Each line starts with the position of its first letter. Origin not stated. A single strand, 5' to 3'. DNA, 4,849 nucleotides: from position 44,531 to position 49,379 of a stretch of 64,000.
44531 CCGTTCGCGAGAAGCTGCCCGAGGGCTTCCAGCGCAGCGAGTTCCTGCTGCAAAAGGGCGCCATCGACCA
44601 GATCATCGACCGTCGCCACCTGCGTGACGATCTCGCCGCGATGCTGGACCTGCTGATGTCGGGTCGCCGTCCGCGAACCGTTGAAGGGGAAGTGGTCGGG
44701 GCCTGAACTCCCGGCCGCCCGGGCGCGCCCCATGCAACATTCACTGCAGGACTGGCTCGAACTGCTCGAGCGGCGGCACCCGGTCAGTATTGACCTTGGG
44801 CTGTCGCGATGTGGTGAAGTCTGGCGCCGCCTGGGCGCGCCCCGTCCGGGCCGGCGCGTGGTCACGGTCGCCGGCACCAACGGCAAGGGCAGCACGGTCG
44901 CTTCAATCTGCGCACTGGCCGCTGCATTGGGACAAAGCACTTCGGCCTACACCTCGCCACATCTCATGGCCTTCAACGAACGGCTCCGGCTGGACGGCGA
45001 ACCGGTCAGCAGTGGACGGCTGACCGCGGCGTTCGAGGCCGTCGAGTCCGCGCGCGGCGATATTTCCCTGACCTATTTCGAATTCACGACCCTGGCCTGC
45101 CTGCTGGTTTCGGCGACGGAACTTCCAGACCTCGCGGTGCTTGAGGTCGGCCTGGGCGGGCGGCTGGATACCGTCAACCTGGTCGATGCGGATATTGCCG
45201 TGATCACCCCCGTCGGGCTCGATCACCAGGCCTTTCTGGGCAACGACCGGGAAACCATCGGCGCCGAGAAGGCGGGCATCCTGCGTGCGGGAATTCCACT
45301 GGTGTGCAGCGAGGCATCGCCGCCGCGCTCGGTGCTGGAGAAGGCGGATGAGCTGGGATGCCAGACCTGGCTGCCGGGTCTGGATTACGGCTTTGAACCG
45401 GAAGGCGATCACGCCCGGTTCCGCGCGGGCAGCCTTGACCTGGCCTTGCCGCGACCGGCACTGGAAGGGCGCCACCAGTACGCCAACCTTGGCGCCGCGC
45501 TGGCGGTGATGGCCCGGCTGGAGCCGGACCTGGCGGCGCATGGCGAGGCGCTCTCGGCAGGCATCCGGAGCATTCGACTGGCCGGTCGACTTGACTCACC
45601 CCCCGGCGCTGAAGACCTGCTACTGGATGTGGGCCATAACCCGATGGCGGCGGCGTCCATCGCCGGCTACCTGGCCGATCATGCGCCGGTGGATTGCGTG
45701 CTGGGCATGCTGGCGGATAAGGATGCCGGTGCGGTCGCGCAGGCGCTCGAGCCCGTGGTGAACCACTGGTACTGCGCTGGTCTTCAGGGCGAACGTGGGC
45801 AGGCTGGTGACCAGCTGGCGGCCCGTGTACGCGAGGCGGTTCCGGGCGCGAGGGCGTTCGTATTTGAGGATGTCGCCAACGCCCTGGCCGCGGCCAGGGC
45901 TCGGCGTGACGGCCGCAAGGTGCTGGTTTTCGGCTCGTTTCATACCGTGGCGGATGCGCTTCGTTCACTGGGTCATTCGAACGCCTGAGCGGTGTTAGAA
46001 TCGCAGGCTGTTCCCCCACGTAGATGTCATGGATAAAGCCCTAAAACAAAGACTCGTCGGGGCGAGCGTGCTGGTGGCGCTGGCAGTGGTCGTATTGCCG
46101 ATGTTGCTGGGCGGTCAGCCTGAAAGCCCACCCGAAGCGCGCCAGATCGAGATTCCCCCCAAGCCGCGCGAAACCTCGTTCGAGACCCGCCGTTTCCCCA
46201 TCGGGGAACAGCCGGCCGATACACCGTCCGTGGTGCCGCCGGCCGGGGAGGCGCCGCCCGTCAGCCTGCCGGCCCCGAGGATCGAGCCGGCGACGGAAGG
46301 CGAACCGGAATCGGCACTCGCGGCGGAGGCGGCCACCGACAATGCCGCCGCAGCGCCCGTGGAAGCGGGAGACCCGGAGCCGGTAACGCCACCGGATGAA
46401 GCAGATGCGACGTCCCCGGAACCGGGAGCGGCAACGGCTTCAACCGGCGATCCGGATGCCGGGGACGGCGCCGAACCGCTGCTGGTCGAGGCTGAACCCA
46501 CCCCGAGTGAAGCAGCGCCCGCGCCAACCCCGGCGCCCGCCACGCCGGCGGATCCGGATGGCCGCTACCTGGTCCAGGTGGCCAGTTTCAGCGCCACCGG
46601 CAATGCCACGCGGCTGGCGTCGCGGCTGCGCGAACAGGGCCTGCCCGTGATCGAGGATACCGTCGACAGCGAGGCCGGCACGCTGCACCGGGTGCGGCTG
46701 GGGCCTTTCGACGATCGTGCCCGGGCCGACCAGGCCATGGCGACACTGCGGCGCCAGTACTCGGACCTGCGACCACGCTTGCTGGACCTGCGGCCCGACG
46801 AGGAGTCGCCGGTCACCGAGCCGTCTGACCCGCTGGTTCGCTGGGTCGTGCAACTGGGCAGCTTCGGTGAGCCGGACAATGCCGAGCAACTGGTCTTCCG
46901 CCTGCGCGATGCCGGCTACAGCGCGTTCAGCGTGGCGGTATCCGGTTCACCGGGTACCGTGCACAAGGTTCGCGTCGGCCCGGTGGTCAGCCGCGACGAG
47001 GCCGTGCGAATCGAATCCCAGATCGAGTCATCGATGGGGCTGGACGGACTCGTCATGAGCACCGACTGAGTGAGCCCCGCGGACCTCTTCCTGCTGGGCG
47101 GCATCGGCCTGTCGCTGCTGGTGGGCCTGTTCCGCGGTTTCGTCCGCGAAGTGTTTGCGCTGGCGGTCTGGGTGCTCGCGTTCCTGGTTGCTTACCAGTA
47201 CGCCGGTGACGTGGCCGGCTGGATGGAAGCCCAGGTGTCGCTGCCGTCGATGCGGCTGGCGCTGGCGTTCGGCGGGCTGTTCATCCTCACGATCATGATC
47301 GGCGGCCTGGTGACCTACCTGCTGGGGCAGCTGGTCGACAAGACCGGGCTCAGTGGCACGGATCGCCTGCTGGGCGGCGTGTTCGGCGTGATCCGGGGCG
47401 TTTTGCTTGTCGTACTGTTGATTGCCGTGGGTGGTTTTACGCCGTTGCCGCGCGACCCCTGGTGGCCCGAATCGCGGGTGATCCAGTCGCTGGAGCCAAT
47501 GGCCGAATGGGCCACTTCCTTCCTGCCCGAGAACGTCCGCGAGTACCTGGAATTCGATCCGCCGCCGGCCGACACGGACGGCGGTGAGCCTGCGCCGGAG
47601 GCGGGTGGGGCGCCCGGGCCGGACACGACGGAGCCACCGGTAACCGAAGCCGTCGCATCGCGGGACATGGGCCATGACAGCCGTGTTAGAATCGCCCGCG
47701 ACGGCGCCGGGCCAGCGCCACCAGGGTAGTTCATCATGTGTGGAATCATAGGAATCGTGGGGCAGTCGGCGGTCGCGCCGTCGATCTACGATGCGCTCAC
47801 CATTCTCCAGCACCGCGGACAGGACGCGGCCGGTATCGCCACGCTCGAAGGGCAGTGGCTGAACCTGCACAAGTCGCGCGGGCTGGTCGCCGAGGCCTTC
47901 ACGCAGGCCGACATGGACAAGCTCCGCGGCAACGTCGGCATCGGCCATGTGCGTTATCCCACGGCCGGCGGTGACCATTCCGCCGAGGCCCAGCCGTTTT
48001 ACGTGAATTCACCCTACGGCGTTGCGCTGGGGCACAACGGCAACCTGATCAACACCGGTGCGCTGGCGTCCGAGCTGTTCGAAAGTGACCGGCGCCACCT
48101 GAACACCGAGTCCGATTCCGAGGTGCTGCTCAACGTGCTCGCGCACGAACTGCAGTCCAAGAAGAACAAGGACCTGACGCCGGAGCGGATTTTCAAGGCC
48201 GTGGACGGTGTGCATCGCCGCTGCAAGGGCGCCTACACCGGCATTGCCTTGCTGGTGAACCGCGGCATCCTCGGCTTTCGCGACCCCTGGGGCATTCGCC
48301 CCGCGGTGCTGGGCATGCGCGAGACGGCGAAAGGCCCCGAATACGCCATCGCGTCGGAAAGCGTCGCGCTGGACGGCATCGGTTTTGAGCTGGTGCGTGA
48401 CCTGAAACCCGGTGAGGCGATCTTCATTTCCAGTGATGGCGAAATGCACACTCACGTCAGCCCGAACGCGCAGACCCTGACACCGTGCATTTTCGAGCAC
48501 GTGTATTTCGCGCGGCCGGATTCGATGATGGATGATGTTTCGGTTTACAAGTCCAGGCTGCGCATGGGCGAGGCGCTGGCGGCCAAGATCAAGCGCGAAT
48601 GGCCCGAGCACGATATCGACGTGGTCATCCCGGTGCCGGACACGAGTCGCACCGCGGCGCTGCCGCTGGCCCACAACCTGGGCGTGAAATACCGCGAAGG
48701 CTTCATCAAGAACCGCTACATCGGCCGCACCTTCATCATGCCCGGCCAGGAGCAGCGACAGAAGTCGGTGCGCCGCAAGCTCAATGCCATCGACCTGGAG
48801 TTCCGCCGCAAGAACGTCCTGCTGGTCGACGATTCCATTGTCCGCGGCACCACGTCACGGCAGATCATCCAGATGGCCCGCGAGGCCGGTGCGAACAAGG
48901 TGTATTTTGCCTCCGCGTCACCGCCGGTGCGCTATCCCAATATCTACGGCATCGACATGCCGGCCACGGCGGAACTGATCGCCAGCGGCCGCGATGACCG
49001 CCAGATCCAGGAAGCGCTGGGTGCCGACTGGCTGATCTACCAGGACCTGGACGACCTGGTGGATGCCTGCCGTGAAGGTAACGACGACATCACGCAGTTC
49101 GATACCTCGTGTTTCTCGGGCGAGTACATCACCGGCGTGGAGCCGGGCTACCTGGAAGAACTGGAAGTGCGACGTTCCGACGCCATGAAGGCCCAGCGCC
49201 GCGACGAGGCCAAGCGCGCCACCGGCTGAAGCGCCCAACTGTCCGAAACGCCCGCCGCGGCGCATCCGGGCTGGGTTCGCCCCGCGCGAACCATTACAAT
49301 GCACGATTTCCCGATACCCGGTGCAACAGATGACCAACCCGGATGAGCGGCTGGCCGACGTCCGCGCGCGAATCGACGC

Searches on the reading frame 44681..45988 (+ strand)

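Call 38: search_protein_families(library=pfam, proteins=[window:44681-45988:+], max_evalue=0.00001)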
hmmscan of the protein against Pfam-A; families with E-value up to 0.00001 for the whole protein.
window:44681-45988:+ (435 aa): 2 families
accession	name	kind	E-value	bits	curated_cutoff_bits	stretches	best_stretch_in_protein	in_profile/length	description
PF02875.26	Mur_ligase_C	-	1.3e-13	52.3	28.4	1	313-420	14-127/127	Mur ligase, glutamate ligase domain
PF08245.18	Mur_ligase_M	-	3.8e-06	27.4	24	0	63-202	1-111/200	Mur ligase middle domain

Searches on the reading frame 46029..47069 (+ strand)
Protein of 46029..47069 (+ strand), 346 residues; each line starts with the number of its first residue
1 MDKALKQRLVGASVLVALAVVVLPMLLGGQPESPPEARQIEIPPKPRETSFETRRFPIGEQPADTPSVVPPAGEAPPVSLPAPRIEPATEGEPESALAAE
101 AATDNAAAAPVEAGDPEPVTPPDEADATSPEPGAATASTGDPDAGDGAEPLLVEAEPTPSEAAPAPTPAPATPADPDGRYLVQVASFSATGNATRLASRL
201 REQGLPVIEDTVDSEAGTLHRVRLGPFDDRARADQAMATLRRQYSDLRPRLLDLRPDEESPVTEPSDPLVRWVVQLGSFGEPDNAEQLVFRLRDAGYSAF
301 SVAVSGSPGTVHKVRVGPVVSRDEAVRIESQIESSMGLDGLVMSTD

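Call 38: search_protein_families(library=pfam, proteins=[window:46029-47069:+], max_evalue=0.00001)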
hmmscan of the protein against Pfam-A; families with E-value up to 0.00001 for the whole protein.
window:46029-47069:+ (346 aa): 1 family
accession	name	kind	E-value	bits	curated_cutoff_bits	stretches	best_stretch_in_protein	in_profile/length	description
PF05036.18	SPOR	-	9.3e-35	119.3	21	2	177-245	2-70/76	SPOR domain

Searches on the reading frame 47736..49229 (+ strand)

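Call 38: search_protein_families(library=pfam, proteins=[window:47736-49229:+], max_evalue=0.00001)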
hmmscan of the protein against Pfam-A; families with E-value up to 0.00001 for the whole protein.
window:47736-49229:+ (497 aa): 2 families
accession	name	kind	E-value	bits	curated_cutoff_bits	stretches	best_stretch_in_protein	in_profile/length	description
PF13522.11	GATase_6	-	1.6e-12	48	27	1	64-195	9-121/130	Glutamine amidotransferase domain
PF13537.11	GATase_7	-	2.2e-08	34.6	25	1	80-212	8-121/123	Glutamine amidotransferase domain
